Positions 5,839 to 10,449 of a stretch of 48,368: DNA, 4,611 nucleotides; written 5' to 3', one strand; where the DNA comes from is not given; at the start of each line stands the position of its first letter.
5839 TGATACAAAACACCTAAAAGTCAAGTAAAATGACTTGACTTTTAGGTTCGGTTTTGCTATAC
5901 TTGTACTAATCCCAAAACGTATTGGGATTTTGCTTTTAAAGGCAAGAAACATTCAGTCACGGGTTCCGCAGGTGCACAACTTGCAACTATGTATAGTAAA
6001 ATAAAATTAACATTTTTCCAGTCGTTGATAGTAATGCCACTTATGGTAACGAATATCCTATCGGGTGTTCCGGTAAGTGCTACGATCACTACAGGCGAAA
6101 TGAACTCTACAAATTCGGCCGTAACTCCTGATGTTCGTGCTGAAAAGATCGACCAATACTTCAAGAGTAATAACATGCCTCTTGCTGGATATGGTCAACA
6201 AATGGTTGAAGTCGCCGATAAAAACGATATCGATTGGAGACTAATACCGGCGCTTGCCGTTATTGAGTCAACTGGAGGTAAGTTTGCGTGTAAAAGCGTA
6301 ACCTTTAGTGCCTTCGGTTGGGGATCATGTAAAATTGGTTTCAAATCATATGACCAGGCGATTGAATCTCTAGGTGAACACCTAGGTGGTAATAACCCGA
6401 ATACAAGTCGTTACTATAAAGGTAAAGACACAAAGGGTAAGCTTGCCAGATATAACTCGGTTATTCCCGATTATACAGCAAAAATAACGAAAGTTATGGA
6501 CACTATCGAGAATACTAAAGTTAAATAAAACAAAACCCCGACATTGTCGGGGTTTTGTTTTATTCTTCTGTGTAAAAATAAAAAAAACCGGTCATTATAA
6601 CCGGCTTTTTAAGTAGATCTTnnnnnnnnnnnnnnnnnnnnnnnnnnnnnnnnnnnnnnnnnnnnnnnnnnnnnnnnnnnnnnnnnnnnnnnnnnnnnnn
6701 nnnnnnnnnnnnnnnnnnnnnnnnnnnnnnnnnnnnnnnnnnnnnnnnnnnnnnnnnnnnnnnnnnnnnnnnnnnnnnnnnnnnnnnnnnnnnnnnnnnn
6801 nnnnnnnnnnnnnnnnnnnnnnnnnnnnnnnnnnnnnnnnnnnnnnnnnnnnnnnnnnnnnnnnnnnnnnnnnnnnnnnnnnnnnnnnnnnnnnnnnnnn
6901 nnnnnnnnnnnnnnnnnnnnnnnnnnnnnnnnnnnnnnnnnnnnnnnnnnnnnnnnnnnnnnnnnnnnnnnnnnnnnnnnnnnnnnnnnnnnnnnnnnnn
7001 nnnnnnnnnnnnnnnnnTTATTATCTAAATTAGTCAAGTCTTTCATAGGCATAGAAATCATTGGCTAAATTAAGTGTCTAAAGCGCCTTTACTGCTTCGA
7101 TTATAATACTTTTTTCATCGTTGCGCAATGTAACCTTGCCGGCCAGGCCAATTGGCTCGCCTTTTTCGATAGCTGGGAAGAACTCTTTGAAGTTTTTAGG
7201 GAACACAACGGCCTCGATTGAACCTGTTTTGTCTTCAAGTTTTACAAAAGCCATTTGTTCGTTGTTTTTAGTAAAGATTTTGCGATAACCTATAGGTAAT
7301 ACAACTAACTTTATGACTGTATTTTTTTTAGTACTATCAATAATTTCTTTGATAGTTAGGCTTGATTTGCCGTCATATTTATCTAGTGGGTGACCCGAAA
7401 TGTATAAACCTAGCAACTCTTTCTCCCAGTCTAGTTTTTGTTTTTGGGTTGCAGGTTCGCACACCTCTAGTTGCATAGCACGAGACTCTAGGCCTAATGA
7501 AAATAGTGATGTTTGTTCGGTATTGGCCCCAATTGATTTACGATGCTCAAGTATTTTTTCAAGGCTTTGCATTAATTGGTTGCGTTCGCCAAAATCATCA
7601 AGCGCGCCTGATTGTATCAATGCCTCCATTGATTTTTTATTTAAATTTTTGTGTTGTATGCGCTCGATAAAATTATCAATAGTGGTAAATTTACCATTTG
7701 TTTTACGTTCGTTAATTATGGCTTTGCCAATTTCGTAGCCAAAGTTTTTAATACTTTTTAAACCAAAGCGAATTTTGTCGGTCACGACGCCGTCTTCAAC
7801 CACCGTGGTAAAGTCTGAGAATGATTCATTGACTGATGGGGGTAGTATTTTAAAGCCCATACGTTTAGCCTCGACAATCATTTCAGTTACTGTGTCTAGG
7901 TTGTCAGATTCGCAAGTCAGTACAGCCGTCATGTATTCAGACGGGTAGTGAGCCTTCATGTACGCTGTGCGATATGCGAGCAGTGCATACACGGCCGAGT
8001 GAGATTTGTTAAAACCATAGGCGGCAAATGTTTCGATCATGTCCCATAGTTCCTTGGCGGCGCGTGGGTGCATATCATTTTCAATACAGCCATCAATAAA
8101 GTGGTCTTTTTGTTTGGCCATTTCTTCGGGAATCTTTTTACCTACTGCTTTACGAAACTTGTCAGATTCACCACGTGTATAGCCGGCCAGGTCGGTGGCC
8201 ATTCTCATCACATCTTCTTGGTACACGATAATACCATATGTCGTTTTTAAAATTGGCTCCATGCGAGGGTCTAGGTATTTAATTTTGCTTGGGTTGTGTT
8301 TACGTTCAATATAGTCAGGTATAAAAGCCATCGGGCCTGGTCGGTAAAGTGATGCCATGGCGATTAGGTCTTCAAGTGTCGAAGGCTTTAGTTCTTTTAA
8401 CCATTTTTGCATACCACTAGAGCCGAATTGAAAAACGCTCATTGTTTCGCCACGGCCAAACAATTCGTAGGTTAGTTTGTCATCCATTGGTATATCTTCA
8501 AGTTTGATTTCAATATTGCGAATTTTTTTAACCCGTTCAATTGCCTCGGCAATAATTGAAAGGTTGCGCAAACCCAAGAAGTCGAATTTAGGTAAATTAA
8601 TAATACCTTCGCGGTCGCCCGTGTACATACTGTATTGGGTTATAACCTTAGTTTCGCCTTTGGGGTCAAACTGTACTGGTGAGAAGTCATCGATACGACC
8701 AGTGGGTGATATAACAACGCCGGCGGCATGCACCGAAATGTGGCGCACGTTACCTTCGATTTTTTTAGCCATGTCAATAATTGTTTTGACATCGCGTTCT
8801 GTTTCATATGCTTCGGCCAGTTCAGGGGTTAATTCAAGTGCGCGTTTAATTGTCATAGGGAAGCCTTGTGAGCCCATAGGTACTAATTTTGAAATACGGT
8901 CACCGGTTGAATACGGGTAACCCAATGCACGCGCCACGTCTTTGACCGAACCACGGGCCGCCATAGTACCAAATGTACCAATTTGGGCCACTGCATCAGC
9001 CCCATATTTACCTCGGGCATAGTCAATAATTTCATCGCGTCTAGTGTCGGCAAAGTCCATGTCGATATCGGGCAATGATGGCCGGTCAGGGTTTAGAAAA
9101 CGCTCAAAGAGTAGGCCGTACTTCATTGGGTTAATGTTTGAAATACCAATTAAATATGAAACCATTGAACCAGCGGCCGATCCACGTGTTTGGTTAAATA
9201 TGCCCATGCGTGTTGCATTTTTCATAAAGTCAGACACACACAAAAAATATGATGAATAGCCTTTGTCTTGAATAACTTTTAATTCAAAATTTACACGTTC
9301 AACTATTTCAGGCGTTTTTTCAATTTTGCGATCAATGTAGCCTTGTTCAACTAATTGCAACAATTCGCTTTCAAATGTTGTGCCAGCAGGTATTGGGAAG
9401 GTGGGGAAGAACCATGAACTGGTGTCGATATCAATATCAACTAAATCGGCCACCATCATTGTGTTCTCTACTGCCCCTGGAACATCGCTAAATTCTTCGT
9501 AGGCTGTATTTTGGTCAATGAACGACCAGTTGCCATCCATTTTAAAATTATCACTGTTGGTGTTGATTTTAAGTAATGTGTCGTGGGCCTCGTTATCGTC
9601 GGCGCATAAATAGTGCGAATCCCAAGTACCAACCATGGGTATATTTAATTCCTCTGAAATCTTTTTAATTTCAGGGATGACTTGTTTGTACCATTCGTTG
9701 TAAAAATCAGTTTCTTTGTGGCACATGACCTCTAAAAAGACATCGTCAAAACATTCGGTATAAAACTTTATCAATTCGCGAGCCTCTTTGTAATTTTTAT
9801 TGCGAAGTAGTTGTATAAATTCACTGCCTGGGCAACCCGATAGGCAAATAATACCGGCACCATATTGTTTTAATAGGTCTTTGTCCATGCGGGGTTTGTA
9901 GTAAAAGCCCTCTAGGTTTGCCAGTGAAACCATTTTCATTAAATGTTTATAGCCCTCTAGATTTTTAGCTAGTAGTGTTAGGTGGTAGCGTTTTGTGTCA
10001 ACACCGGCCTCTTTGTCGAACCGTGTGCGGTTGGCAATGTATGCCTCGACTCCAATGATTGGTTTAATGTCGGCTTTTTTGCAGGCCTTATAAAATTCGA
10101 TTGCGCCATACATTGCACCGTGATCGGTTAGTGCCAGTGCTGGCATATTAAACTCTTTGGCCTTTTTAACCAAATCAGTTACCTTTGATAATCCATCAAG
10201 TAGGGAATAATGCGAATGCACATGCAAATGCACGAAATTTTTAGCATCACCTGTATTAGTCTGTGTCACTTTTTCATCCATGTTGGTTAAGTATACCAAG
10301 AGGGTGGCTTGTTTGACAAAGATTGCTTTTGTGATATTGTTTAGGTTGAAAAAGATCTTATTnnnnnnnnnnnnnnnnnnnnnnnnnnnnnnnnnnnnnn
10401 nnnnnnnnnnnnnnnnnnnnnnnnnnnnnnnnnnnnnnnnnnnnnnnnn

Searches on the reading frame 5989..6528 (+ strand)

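Call 57: search_protein_families(library=pfam, proteins=[window:5989-6528:+], max_evalue=0.001)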
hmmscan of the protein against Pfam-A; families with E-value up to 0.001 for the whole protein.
window:5989-6528:+ (179 aa): 1 family
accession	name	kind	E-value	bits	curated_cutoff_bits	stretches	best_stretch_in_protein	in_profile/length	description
PF01832.25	Glucosaminidase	-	0.00065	20.8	30.2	1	70-174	2-122/123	Mannosyl-glycoprotein endo-beta-N-acetylglucosaminidase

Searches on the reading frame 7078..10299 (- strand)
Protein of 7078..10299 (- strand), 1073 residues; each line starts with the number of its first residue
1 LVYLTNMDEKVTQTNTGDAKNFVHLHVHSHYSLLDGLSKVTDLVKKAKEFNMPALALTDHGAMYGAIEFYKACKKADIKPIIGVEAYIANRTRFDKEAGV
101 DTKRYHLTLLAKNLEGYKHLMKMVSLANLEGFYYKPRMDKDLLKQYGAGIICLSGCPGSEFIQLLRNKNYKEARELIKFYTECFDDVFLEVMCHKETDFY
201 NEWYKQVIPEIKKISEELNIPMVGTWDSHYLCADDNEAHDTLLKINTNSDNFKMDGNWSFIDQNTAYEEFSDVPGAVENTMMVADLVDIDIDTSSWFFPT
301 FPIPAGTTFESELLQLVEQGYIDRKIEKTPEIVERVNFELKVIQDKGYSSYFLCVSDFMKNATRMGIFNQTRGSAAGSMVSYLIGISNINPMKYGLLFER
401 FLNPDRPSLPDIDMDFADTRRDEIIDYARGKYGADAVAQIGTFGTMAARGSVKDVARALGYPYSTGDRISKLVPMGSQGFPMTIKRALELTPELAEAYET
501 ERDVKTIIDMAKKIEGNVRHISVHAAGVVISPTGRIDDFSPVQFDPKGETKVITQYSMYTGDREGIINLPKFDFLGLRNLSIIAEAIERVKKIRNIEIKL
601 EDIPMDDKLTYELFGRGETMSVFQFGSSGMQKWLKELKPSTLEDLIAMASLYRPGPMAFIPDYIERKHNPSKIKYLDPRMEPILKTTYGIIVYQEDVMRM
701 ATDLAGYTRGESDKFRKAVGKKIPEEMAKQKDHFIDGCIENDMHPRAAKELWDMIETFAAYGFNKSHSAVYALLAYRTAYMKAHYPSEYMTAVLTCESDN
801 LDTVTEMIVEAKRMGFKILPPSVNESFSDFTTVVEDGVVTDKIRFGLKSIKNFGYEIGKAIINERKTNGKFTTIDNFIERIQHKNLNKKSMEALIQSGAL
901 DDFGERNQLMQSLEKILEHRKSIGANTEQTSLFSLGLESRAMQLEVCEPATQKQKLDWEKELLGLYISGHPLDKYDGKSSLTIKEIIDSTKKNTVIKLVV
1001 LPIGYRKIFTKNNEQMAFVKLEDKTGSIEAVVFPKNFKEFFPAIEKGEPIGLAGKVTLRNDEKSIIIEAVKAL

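Call 57: search_protein_families(library=pfam, proteins=[window:7078-10299:-], max_evalue=0.001)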
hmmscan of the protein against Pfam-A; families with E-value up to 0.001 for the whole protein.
window:7078-10299:- (1073 aa): 5 families
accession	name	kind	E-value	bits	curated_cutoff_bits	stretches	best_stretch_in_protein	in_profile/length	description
PF07733.18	DNA_pol3_alpha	-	3.2e-83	279.7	23.9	1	313-576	3-260/260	Bacterial DNA polymerase III alpha NTPase domain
PF17657.6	DNA_pol3_finger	-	2.8e-62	209.4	22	1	579-741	1-165/166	Bacterial DNA polymerase III alpha subunit finger domain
PF02811.25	PHP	-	7.8e-57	192.6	26.4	1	24-193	1-163/164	PHP domain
PF14579.12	HHH_6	-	4.7e-26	91.3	25.6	1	815-908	1-89/90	Helix-hairpin-helix motif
PF01336.31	tRNA_anti-codon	-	5.4e-11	42.7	27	1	1011-1071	12-73/75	OB-fold nucleic acid binding domain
